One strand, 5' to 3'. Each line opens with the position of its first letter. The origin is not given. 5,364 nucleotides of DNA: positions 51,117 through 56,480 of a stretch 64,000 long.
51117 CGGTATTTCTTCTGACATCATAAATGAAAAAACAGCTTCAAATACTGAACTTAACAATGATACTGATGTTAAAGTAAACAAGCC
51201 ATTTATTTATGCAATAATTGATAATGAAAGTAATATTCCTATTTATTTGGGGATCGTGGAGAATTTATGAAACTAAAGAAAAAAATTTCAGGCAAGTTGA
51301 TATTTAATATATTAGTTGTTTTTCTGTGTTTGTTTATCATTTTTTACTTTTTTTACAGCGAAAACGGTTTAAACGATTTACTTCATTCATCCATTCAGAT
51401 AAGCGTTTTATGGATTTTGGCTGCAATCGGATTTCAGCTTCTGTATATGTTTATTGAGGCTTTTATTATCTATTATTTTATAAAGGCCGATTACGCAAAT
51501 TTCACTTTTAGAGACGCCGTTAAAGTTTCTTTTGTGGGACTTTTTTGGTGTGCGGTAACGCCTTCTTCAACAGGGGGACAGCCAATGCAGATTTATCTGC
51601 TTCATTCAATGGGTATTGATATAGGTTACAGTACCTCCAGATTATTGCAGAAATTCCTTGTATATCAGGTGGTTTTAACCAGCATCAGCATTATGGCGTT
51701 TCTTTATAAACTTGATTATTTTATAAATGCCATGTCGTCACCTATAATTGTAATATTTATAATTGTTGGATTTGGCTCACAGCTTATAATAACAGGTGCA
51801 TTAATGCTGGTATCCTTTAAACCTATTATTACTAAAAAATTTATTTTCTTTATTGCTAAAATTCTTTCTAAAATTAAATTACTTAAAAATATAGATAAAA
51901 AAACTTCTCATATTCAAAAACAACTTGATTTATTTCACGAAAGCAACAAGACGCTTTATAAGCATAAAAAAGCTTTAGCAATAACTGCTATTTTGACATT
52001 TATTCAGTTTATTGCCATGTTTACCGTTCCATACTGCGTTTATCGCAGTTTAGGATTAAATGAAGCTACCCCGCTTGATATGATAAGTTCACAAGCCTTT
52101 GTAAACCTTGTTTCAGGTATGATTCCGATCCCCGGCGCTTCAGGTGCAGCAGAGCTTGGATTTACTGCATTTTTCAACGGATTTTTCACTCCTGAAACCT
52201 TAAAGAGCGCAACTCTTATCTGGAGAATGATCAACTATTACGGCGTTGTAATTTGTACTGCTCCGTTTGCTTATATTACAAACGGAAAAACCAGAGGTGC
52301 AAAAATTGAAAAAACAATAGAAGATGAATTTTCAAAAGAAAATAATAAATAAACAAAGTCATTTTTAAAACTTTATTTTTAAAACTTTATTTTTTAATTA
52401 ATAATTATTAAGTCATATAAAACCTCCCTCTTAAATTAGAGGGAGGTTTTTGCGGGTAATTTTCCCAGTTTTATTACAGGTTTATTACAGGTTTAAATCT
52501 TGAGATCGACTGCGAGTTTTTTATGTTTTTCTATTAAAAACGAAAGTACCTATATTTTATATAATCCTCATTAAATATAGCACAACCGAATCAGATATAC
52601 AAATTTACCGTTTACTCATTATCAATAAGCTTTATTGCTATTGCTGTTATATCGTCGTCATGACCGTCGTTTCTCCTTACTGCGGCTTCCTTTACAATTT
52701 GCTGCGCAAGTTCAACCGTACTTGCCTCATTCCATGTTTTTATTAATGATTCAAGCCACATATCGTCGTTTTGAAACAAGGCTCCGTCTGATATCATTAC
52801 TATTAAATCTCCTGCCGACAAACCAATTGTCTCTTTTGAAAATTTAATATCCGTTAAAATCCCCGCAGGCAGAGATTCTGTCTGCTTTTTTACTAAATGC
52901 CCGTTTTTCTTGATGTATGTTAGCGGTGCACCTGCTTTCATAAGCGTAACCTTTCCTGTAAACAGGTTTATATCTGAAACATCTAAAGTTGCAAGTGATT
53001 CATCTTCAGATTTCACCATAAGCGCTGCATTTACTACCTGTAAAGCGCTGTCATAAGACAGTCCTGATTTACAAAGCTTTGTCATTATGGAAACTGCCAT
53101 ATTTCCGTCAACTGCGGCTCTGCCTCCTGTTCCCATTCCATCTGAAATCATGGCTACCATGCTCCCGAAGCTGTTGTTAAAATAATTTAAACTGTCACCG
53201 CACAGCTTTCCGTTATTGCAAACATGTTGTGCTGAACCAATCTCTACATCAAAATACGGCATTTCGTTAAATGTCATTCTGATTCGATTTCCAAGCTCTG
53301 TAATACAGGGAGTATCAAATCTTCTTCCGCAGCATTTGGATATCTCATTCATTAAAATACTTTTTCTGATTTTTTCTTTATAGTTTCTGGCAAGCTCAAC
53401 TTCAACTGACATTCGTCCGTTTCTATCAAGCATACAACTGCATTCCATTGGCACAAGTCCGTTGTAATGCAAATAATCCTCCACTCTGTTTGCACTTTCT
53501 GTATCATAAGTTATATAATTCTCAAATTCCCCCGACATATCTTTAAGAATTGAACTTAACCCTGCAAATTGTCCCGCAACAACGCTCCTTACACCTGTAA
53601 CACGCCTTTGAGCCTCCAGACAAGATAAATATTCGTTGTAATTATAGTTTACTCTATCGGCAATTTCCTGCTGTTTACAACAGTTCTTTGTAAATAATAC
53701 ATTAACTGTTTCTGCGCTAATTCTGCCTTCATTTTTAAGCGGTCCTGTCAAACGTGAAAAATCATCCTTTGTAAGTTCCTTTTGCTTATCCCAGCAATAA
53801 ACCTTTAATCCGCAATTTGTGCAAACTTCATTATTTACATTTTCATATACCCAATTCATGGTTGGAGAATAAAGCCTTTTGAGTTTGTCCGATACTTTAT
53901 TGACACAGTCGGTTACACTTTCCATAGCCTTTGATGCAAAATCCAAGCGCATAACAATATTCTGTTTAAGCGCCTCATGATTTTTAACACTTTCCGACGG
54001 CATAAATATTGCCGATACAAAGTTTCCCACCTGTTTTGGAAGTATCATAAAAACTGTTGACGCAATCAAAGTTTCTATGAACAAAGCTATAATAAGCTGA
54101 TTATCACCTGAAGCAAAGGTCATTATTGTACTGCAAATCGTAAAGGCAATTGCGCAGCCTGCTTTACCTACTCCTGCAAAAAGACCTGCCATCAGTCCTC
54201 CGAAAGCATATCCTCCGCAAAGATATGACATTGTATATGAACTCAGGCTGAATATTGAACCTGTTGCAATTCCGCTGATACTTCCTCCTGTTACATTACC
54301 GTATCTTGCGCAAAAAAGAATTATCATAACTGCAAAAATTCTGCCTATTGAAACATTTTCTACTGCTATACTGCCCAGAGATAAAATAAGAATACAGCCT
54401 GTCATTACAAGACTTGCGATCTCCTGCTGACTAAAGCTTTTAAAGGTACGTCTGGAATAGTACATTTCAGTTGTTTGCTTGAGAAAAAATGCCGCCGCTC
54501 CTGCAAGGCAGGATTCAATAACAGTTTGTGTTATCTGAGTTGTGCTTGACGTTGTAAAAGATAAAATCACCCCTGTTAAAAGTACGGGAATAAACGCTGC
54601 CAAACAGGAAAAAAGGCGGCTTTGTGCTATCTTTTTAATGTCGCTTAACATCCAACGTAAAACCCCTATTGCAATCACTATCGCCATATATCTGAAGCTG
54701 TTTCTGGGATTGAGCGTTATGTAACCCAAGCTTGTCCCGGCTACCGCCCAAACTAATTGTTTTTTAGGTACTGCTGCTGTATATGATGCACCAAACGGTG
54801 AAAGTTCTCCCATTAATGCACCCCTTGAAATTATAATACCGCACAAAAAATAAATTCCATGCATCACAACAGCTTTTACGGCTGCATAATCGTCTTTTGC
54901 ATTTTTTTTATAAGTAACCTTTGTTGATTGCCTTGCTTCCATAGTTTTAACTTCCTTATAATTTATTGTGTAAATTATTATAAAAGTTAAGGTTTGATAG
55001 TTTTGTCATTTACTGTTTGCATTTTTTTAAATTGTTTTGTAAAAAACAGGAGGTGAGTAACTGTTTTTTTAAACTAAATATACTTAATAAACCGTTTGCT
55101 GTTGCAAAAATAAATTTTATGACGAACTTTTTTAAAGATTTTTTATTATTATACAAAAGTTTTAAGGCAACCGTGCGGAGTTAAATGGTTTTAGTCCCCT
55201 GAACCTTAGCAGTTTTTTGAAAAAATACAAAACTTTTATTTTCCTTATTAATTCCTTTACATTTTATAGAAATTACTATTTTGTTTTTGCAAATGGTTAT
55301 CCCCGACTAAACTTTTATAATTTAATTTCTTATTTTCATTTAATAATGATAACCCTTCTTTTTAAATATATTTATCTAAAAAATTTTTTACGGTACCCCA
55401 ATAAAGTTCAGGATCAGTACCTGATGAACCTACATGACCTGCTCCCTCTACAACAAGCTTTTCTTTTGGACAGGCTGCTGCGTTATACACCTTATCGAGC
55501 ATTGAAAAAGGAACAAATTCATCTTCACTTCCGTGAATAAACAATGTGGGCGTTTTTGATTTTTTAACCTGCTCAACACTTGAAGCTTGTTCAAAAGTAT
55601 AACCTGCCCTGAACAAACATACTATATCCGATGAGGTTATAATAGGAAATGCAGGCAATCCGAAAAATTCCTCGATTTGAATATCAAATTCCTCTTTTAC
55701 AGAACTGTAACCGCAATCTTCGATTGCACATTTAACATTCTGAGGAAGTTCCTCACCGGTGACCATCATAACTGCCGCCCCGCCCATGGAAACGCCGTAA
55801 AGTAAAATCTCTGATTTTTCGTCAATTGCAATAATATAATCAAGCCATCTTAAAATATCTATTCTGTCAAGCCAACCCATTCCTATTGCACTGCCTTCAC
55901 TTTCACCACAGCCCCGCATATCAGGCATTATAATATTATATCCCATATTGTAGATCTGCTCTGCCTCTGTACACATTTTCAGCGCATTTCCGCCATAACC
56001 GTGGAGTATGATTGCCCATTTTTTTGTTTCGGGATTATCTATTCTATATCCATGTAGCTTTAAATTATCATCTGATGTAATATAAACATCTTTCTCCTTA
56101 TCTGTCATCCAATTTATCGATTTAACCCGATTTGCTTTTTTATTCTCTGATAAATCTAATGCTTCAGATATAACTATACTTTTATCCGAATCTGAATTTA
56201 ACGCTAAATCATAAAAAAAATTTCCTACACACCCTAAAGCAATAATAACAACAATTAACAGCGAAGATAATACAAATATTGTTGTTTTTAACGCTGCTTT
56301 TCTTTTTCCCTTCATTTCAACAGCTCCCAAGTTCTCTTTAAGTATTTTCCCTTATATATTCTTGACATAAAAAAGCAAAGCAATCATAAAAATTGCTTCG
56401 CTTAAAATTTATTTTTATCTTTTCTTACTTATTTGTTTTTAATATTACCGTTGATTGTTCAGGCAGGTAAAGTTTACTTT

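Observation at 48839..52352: Serpin lipoprotein translationally coupled between a glycolipid glycosyltransferase and a flippase-like membrane protein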

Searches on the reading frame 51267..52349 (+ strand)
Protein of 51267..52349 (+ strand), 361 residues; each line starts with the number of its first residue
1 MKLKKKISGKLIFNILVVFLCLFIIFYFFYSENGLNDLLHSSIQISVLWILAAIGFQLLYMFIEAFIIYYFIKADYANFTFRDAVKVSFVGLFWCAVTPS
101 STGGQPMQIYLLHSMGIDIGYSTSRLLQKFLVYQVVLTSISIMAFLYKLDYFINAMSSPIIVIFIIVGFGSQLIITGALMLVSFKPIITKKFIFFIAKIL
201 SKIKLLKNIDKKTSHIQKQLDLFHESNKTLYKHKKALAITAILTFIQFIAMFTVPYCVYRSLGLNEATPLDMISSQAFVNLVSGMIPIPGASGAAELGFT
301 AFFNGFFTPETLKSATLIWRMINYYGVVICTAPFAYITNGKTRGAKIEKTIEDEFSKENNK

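Call 3: search_protein_families(library=pfam, proteins=[window:51267-52349:+], max_evalue=0.1)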
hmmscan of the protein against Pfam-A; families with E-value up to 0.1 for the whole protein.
window:51267-52349:+ (361 aa): 1 family
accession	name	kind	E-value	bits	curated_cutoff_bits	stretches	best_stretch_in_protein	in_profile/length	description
PF03706.18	LPG_synthase_TM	-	2.8e-43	149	33.4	1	16-329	6-300/302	Lysylphosphatidylglycerol synthase TM region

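Call 4: search_protein_families(library=ncbifam, proteins=[window:51267-52349:+], max_evalue=0.1)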
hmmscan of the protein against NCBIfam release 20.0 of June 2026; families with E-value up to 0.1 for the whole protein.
window:51267-52349:+ (361 aa): 2 families
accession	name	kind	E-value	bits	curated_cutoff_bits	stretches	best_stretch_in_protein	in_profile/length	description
TIGR00374.1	TIGR00374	subfamily_domain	3.6e-22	79.2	43.2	1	17-339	4-314/323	flippase-like domain-containing protein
NF053789.1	GlcN_PG_flip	equivalog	4e-12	46.1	320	1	46-342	35-321/327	glucosaminyl phosphatidylglycerol flippase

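Call 28: search_solved_structures(query=window:51267-52349:+, max_evalue=0.01)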
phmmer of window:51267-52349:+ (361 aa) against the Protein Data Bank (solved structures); distinct sequences matched with E-value up to 0.01: 0.

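Call 37: find_related_loci(query=A4, collection=genome_contigs, flank=5000)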
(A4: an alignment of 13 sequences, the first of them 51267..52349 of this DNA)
Query A4 (361 aa) in genome_contigs; peptide patterns used: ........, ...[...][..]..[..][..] (x = any residue, [..] = any of these).
539 stretches matched a pattern; 492 encode a relative of the query (tblastn E <= 1e-3); the best 80 are kept; 80 distinct loci.
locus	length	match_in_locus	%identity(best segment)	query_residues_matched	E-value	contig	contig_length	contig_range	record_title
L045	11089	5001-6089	90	1-361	0e+0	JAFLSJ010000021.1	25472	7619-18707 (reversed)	MAG: Ruminococcus sp. isolate HAN024 Seq21, whole genome shotgun sequence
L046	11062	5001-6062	90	1-354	0e+0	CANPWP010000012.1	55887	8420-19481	MAG: uncultured Clostridia bacterium isolate Lapin-004__bin101 genome assembly, contig: Lapin-004__NODE_628_length_55887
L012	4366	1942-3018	83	1-359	0e+0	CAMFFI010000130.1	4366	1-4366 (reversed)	MAG: uncultured bacterium isolate SRR11489785_bin.12_metaWRAP_v1.3_MAG genome assembly, contig: ERZ11466792.19296, whole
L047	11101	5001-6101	75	1-360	3e-178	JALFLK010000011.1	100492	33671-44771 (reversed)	MAG: bacterium isolate SUG787 k141_358757, whole genome shotgun sequence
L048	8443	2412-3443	59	3-346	7e-131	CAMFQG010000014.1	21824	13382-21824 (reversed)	MAG: uncultured Clostridia bacterium isolate SRR15725432_bin.25_metaWRAP_v1.3_MAG genome assembly, contig: ERZ10622456.1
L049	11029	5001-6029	59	10-354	6e-129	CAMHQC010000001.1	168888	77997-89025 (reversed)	MAG: uncultured Clostridia bacterium isolate SRR11784286_bin.27_metaWRAP_v1.3_MAG genome assembly, contig: ERZ12202890.5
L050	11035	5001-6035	58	4-348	2e-127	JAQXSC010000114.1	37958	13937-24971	MAG: Oscillospiraceae bacterium isolate SUG1473 k141_197242, whole genome shotgun sequence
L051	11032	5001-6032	60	10-353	3e-126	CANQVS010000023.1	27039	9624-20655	MAG: uncultured Clostridia bacterium isolate Lapin-014__bin38 genome assembly, contig: Lapin-014__NODE_1384_length_27039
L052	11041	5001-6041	59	10-356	5e-126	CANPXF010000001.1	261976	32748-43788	MAG: uncultured Clostridia bacterium isolate Lapin-005__bin112 genome assembly, contig: Lapin-005__NODE_8_length_261976_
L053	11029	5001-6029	60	4-346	6e-126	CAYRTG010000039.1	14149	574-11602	MAG TPA_asm: uncultured Ruminococcus sp. isolate SRP222994_co1_127 genome assembly, contig: NODE_9072_length_14149_cov_1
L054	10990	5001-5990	59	10-338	1e-125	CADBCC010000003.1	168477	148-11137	MAG: uncultured Ruminococcus sp. isolate RUG13837 genome assembly, contig: RUG13837_asm_3, whole genome shotgun sequence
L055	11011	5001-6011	59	10-346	1e-123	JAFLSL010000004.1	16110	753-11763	MAG: Ruminococcus sp. isolate HAN026 Seq4, whole genome shotgun sequence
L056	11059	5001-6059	56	4-359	1e-123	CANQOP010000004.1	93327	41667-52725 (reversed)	MAG: uncultured Clostridia bacterium isolate Lapin-032__bin4 genome assembly, contig: Lapin-032__NODE_386_length_93327_c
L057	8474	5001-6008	54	10-343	1e-121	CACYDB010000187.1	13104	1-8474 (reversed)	MAG: uncultured Ruminococcus sp. isolate RUG11833 genome assembly, contig: RUG11833_asm_187, whole genome shotgun sequen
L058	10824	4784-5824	54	3-349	2e-121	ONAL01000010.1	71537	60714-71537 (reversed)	uncultured Clostridiales bacterium isolate RUG110 genome assembly, contig: scaffold_221, whole genome shotgun sequence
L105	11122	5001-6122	42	2-360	1e-85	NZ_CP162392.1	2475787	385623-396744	Ruminococcus sp. JL13D9 chromosome, complete genome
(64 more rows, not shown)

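Call 59: search_protein_families(library=pfam, proteins=[L105:1274-2932:+, L105:2937-3359:+, L105:3930-4340:-, L105:4352-4861:-, L105:4896-6152:+, L105:6199-6969:-, L105:7042-7734:+, L105:8305-9345:-], max_evalue=0.001)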
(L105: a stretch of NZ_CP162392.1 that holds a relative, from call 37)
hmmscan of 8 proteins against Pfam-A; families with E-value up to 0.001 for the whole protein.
L105:1274-2932:+ (553 aa): 2 families
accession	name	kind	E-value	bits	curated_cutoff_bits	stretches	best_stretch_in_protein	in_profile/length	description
PF00501.34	AMP-binding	-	1.3e-60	205.6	29.9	1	25-394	2-374/384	AMP-binding enzyme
PF13193.12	AMP-binding_C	-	8.1e-18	65.6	24.5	1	456-531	2-76/76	AMP-binding enzyme C-terminal domain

L105:2937-3359:+ (141 aa): 2 families
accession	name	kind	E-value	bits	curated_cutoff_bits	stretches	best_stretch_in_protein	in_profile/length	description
PF13279.12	4HBT_2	-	5.2e-15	56.4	25.5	1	14-115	5-106/122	Thioesterase-like superfamily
PF03061.28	4HBT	-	1.1e-09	38.9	20.6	1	18-100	1-76/79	Thioesterase superfamily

L105:3930-4340:- (137 aa): 1 family
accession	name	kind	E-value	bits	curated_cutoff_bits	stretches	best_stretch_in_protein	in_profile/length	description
PF00571.33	CBS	-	1e-17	64.6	24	2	11-60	7-56/57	CBS domain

L105:4352-4861:- (170 aa): 1 family
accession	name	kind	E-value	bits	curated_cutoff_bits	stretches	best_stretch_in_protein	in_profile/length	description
PF24709.1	DUF7670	-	0.00025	21.8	29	1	59-168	6-113/118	Domain of unknown function (DUF7670)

L105:4896-6152:+ (419 aa): 1 family
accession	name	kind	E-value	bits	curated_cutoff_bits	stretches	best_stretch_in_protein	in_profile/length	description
PF03706.18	LPG_synthase_TM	-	3.2e-29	102.8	33.4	1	50-376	3-301/302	Lysylphosphatidylglycerol synthase TM region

L105:6199-6969:- (257 aa): 2 families
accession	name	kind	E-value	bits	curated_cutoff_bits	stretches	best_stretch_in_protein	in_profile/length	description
PF03372.29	Exo_endo_phos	-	2.6e-36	125.8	24.5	1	11-249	1-225/225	Endonuclease/Exonuclease/phosphatase family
PF14529.12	Exo_endo_phos_2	-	8.3e-06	26.1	27.4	0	107-161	2-48/117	Endonuclease-reverse transcriptase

L105:7042-7734:+ (231 aa): 3 families
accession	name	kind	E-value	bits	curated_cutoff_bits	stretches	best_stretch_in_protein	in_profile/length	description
PF04542.20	Sigma70_r2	-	2.1e-17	63.1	24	1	52-120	1-69/71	Sigma-70 region 2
PF04545.22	Sigma70_r4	-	1.3e-16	60.3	24.1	1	173-223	4-50/50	Sigma-70, region 4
PF01381.28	HTH_3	-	6.2e-06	26.6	23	1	194-215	10-31/55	Helix-turn-helix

L105:8305-9345:- (347 aa): 3 families
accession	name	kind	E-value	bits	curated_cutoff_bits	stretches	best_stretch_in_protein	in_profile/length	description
PF21694.2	DNA_pol3_delta_C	-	8.9e-17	61.7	27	1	216-337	1-120/121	DNA polymerase III delta subunit, C-terminal domain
PF06144.19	DNA_pol3_delta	-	3e-09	37.3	21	1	22-141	1-120/124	DNA polymerase III, delta subunit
PF14840.11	DNA_pol3_delt_C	-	0.00083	20.1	27.3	0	220-321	2-100/125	Processivity clamp loader gamma complex DNA pol III C-term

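Call 76: search_protein_families(library=padloc, proteins=[window:51267-52349:+], max_evalue=0.001)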
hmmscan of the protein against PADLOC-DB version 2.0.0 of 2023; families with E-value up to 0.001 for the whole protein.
window:51267-52349:+ (361 aa): 0 families

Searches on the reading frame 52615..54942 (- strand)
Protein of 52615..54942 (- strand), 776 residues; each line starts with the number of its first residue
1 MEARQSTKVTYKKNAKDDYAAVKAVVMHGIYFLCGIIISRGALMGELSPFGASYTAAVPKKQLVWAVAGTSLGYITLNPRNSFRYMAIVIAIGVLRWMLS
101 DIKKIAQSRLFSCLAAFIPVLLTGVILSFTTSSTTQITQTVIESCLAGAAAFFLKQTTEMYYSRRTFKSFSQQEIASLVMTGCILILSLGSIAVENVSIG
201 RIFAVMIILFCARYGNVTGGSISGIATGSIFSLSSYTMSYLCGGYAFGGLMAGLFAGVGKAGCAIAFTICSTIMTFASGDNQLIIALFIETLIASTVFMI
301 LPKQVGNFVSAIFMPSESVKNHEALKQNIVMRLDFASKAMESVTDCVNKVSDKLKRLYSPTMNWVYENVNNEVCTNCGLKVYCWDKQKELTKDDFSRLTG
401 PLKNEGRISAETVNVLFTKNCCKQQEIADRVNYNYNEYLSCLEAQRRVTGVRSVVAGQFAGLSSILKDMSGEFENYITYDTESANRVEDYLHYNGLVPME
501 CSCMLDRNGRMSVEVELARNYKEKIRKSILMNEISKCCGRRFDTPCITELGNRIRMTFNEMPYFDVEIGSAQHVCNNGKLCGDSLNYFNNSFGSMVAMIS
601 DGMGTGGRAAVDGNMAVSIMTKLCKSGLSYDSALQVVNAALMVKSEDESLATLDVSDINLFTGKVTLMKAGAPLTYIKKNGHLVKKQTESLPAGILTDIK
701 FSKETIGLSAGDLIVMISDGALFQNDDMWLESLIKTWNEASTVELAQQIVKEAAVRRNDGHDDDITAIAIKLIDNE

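Call 60: search_protein_families(library=pfam, proteins=[window:52615-54942:-], max_evalue=0.001)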
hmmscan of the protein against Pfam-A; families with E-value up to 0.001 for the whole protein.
window:52615-54942:- (776 aa): 3 families
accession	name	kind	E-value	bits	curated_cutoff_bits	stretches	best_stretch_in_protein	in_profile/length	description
PF19732.4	SpoIIE_N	-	1.2e-48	166.6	27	1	17-519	28-541/605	Stage II sporulation protein E N-terminal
PF07228.17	SpoIIE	-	3.4e-26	92.8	25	1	593-771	3-190/192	Stage II sporulation protein E (SpoIIE)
PF13672.11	PP2C_2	-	0.00072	19.6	24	0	576-650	7-77/209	Protein phosphatase 2C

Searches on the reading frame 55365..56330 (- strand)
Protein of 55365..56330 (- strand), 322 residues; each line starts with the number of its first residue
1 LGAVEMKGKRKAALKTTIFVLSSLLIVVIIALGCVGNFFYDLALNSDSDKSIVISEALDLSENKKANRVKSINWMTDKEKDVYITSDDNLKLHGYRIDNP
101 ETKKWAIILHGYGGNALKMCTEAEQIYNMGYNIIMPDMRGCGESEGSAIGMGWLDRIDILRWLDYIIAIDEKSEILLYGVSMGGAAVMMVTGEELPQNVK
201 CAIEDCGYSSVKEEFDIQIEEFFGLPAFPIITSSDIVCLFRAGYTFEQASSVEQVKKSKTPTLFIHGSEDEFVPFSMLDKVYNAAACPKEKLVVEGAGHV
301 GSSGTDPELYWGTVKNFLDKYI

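Call 60: search_protein_families(library=pfam, proteins=[window:55365-56330:-], max_evalue=0.001)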
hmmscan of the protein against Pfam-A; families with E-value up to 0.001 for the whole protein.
window:55365-56330:- (322 aa): 9 families
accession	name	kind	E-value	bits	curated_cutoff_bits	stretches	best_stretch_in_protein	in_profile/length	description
PF00561.26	Abhydrolase_1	-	1.2e-16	61.6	25.8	1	107-207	4-102/245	alpha/beta hydrolase fold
PF12146.15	Hydrolase_4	-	1.6e-15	57.5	27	1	102-203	3-105/239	Serine aminopeptidase, S33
PF00326.27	Peptidase_S9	-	9.3e-09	35.5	22.6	1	128-320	12-208/213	Prolyl oligopeptidase family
PF02129.25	Peptidase_S15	-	1.4e-08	35.2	23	1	122-216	43-136/262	X-Pro dipeptidyl-peptidase (S15 family)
PF12697.13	Abhydrolase_6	-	7.5e-07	30.5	26.3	1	107-199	2-104/217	Alpha/beta hydrolase family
PF20434.5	BD-FAE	-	7.6e-05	22.7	26.8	0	244-276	174-206/215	BD-FAE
PF02230.22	Abhydrolase_2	-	7.9e-05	23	23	0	250-284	144-181/217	Phospholipase/Carboxylesterase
PF01738.24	DLH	-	0.0002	21.4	21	0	104-285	14-169/217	Dienelactone hydrolase family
PF03959.19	FSH1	-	0.00092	19.4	21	0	199-293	134-193/211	Serine hydrolase (FSH1)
